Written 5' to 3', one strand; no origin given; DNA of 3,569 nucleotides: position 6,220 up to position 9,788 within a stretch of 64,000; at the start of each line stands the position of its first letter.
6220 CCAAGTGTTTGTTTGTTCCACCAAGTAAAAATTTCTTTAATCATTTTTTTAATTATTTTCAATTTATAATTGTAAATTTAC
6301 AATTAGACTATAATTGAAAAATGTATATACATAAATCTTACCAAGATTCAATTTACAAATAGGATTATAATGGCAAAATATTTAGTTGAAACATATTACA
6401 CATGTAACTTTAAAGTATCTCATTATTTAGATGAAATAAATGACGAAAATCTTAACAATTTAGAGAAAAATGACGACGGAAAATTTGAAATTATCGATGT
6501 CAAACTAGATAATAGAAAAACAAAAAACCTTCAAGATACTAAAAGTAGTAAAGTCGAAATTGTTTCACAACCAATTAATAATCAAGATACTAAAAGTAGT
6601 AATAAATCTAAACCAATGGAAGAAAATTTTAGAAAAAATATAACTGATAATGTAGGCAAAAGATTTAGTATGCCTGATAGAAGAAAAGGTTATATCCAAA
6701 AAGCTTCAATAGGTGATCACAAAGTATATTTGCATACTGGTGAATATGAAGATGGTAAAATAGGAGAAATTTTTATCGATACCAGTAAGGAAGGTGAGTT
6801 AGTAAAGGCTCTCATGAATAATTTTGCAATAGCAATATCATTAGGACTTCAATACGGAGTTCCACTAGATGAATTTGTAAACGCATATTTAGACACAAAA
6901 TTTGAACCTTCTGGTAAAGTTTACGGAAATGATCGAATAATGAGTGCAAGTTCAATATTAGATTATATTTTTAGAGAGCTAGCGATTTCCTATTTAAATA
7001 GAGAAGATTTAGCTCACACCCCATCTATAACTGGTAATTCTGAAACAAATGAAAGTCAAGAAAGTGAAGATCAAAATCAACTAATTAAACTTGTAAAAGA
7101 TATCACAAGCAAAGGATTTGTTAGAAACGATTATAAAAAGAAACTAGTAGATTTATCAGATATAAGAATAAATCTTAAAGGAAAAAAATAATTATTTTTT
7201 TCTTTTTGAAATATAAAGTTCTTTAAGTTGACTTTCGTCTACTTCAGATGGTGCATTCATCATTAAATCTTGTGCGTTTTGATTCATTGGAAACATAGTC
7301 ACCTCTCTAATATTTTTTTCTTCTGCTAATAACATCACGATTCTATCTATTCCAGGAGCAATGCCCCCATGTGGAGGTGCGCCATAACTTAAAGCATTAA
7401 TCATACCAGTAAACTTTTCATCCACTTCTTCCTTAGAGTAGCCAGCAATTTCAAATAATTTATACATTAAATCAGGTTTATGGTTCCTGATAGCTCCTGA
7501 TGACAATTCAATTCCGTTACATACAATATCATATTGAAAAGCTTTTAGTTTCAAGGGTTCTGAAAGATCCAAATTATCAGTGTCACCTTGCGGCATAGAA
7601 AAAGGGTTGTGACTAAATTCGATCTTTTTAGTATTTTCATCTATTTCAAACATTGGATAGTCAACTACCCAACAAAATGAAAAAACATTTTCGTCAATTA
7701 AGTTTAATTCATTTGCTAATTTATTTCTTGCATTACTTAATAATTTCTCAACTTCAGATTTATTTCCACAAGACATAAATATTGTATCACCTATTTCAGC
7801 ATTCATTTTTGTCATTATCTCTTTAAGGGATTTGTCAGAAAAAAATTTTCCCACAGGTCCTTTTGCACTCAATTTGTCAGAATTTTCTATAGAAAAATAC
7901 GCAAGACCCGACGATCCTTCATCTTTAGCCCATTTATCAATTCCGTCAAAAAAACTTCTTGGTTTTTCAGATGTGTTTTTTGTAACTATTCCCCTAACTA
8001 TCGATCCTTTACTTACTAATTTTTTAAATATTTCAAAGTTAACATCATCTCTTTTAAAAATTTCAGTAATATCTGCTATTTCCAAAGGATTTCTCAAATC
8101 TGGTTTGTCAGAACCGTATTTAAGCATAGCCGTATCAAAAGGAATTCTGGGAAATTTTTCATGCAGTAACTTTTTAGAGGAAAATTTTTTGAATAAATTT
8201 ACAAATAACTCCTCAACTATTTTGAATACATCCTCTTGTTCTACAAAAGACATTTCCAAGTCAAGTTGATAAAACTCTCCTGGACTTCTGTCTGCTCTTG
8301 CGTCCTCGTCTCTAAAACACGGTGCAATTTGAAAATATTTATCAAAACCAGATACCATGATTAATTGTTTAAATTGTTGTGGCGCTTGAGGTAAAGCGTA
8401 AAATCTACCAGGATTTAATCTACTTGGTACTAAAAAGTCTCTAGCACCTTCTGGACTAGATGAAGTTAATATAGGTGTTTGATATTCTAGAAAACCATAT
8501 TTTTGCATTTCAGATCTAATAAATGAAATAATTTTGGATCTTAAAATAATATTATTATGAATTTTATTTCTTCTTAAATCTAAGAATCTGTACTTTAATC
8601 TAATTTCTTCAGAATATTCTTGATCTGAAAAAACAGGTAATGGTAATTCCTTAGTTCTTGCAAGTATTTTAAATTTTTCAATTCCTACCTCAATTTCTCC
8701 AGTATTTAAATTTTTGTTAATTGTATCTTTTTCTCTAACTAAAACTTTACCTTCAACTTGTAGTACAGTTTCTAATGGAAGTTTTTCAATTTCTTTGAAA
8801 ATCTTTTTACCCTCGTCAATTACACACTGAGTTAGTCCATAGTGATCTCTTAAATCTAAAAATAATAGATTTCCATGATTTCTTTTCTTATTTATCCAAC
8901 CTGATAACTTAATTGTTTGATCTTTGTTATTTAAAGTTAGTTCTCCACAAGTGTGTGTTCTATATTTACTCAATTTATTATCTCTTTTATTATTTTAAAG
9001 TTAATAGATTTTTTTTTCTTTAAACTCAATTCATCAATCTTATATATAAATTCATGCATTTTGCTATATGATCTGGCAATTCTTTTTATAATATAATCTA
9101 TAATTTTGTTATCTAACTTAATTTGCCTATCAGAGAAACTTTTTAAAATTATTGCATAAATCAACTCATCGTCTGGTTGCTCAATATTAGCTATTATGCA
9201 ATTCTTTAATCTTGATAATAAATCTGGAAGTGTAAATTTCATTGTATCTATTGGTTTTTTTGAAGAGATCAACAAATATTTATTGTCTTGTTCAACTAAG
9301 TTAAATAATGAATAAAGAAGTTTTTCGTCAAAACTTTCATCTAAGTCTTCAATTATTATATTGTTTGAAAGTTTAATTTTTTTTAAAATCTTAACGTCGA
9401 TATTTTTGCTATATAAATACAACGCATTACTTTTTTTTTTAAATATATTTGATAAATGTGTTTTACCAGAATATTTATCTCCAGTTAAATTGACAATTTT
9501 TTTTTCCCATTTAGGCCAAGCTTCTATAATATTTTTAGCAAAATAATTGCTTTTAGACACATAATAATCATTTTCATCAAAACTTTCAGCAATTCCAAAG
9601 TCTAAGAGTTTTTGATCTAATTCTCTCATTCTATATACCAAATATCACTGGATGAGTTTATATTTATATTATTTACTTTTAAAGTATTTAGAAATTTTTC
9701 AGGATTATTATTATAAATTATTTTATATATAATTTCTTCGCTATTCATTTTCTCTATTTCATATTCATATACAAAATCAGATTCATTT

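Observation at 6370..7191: Catalytically empty NrdJ relic: TSCPD domain fused to a new N-terminal domain at the nrdJ locus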

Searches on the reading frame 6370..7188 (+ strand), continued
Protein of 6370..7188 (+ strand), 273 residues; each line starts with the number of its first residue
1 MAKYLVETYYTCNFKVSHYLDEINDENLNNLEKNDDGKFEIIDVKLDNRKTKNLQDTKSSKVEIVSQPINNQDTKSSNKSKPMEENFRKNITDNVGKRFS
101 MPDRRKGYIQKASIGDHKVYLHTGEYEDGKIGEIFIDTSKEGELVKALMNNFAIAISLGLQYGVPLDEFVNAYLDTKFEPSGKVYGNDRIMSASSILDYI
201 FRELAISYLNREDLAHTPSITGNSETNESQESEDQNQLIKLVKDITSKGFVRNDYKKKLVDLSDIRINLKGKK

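Call 50: find_related_loci(query=window:6370-7188:+, collection=metagenome_contigs, flank=2500)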
Query window:6370-7188:+ (273 aa) in metagenome_contigs; peptide patterns used: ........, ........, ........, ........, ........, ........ (x = any residue, [..] = any of these).
600 stretches matched a pattern (row limit reached: there are more); 591 encode a relative of the query (tblastn E <= 1e-3); the best 80 are kept; 80 distinct loci.
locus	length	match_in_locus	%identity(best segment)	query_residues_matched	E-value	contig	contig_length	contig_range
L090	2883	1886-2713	78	1-273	2e-150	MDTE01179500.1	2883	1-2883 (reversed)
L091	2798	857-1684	78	1-273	1e-148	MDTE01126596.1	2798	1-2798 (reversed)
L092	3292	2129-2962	75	1-273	4e-145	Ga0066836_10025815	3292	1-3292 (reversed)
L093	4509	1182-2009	76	1-273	2e-138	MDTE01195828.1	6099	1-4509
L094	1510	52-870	75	1-273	2e-147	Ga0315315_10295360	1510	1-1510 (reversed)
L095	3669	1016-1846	77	1-273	7e-139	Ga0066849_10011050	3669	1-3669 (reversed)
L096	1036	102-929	76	1-273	1e-148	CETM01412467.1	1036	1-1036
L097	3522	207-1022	76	1-271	2e-136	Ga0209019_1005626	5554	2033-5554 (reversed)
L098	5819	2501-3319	74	1-273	2e-134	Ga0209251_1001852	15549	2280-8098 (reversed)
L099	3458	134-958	75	1-273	9e-137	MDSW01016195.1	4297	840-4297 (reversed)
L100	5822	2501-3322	75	1-273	6e-134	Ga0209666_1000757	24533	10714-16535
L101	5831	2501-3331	75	1-273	3e-134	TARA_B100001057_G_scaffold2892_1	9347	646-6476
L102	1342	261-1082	76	1-273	7e-146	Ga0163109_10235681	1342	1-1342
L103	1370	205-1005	77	1-265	6e-146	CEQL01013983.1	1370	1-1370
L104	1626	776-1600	76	1-273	1e-144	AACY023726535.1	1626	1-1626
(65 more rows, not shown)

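Call 69: predict_structure(alignment_id=A4)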
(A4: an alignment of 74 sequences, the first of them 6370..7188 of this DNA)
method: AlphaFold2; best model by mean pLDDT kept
length: 273 residues; sequences in the alignment: 74
mean_pLDDT: 68.5   pTM: 0.47
mean pLDDT of the five models: 68.5, 66.3, 59.3, 58.6, 57.3
residues with pLDDT >= 90: 59; 70-90: 79; 50-70: 83; < 50: 52
segments of 3 or more residues with pLDDT < 50: 55-83, 221-234, 268-273
pLDDT, mean of each block of 10 residues (from residue 1): 64 70 72 66 65 43 30 30 52 57 85 91 89 89 85 92 90 85 90 92 92 77 33 50 58 60 52 37
secondary structure, 60 per line:
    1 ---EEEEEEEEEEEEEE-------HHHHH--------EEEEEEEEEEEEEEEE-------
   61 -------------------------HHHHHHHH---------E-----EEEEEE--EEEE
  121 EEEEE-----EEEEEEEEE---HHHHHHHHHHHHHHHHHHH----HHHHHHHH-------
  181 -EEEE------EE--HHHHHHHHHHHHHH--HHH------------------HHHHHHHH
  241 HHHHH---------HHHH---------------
elements in order: E4-17 H25-29 E38-53 H86-93 E109-114 E117-125 E131-139 H143-161 H166-173 E182-185 H196-209 H233-245 H255-258

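Call 72: fold_search(model_id=the predicted structure, library=pdb)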
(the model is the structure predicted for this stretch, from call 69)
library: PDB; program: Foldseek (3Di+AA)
matches with E <= 10: 374; with E <= 0.001: 0
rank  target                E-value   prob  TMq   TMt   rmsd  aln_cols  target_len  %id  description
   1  5ft8_a                1.7e-01  0.23  0.14  0.25  11.8       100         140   24  Crystal structure of the complex between the cysteine desulfurase CsdA and the sulfur-acceptor CsdE in the persulfurat (released 2016-11-23)
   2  8rmc_D                3.5e-01  0.20  0.15  0.27  11.6        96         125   14  Structure of the FDX2-bound core ISC complex (proximal conformation) (released 2024-12-18)
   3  5nq6_B                3.7e-01  0.23  0.12  0.22  11.0        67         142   25  Crystal structure of the inhibited form of the redox-sensitive SufE-like sulfur acceptor CsdE from Escherichia coli at (released 2018-03-28)
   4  1prt_F                3.9e-01  0.16  0.11  0.23   7.4        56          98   16  THE CRYSTAL STRUCTURE OF PERTUSSIS TOXIN (released 1995-01-26)
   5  8pa0_B                4.4e-01  0.35  0.11  0.33   4.4        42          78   14  cvHsp (HspB7) C131S alpha-crystallin domain - filamin C (FLNC) domain 24 complex (released 2024-10-16)
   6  3dwa_E                4.6e-01  0.38  0.12  0.26  10.2        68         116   12  Crystal structure of the B-subunit of the AB5 toxin from E. coli (released 2008-11-04)
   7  6jzv_C                4.6e-01  0.25  0.20  0.35  13.5       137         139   10  Crystal structure of SufU from Bacillus subtilis (released 2020-05-06)
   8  6jzv_D                4.6e-01  0.21  0.15  0.27  12.1        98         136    9  Crystal structure of SufU from Bacillus subtilis (released 2020-05-06)
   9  5wlw_D                5.2e-01  0.21  0.17  0.31  11.1        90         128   14  Crystal Structure of the Human Mitochondrial Cysteine Desulfurase with active Cysteine Loop within ISCU1 active site,  (released 2017-11-15)
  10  5t16_B                5.2e-01  0.12  0.13  0.13  12.8        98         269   10  Crystal structure of yeast RNase III (Rnt1p) complexed with a non-hydrolyzable RNA substrate analog (released 2017-02-08)
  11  8pk8_D                5.9e-01  0.23  0.17  0.32  10.9        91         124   15  Structure of the human mitochondrial iron-sulfur cluster biosynthesis complex during persulfide transfer (persulfide o (released 2024-05-01)
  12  8rha_C                6.2e-01  0.28  0.11  0.34   4.3        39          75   18  HSPB7ACD C131S (released 2024-10-16)
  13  6wi2_D                6.6e-01  0.21  0.17  0.32  10.9        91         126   14  Structure of human mitochondrial complex Nfs1-ISCU2-ISD11 with E.coli ACP1 at 1.95 A resolution (NIAU)2. N-terminal mu (released 2020-04-22)
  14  6jzw_B                6.6e-01  0.12  0.17  0.28  14.0       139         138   10  Crystal structure of SufU from Bacillus subtilis with Cys persulfurated (released 2020-05-06)
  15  6jzv_B                7.0e-01  0.11  0.16  0.27  14.1       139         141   10  Crystal structure of SufU from Bacillus subtilis (released 2020-05-06)
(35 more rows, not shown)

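Call 81: find_encoding_contigs(protein=P0122, flank=5000, max_places=2)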
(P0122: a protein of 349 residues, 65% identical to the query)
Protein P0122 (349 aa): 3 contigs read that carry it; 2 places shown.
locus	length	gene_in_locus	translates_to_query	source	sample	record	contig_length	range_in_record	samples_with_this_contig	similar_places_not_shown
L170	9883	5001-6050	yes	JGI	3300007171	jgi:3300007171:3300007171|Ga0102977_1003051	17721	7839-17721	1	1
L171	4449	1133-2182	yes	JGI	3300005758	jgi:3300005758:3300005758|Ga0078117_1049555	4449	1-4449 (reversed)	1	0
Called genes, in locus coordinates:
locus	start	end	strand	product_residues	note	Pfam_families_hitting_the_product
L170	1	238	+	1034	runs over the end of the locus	-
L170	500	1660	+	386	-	PF01547:SBP_bac_1, PF13416:SBP_bac_8, PF13343:SBP_bac_6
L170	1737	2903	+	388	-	PF00005:ABC_tran, PF08402:TOBE_2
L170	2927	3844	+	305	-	PF00528:BPD_transp_1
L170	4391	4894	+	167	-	-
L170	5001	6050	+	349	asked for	PF12637:TSCPD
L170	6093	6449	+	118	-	PF00581:Rhodanese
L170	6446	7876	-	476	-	-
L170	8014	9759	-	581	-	PF03717:PBP_dimer, PF00905:Transpeptidase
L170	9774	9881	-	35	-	?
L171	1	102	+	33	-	?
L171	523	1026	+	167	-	-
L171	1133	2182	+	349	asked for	PF12637:TSCPD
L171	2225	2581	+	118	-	PF00581:Rhodanese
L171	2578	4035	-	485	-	-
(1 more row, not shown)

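Call 82: find_encoding_contigs(protein=P0121, flank=5000, max_places=2)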
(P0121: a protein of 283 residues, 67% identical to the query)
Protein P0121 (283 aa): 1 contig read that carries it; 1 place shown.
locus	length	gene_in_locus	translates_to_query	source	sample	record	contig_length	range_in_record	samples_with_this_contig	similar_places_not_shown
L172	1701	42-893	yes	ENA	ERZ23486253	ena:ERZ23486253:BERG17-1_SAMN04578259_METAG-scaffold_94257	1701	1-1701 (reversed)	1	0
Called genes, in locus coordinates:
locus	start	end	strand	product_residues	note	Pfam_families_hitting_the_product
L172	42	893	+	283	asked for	PF12637:TSCPD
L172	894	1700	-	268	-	?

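Call 84: search_solved_structures(query=A1, max_evalue=1, show_alignments=1)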
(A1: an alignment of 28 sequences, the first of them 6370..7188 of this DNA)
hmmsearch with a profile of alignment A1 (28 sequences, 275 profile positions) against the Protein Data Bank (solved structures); distinct sequences matched with E-value up to 1: 1.
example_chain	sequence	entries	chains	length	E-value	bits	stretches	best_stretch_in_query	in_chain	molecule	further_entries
6wnm_A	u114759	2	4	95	0.81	12.2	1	103-159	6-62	Pf4r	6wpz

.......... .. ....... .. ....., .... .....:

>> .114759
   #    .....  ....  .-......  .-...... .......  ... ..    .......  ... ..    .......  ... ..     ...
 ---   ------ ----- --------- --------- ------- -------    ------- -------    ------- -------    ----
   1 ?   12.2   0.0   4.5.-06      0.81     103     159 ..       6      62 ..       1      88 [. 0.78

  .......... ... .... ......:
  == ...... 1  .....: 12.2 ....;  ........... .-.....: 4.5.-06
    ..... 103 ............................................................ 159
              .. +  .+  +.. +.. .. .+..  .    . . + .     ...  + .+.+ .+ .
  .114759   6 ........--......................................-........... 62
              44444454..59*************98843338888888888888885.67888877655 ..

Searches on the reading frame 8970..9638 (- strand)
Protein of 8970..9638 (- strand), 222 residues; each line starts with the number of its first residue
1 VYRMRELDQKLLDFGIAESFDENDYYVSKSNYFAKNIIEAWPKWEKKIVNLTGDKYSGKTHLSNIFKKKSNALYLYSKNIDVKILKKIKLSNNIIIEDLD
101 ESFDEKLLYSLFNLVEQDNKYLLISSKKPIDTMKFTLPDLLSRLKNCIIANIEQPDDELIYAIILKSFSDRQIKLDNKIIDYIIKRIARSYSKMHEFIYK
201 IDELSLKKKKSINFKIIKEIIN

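Call 9: search_protein_families(library=pfam, proteins=[window:8970-9638:-], max_evalue=0.00001)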
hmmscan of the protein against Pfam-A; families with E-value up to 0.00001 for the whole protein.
window:8970-9638:- (222 aa): 1 family
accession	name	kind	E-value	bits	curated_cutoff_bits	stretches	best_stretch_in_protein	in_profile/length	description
PF22688.2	Hda_lid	-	6.5e-07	29.7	27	1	169-220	13-64/65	Hda, lid domain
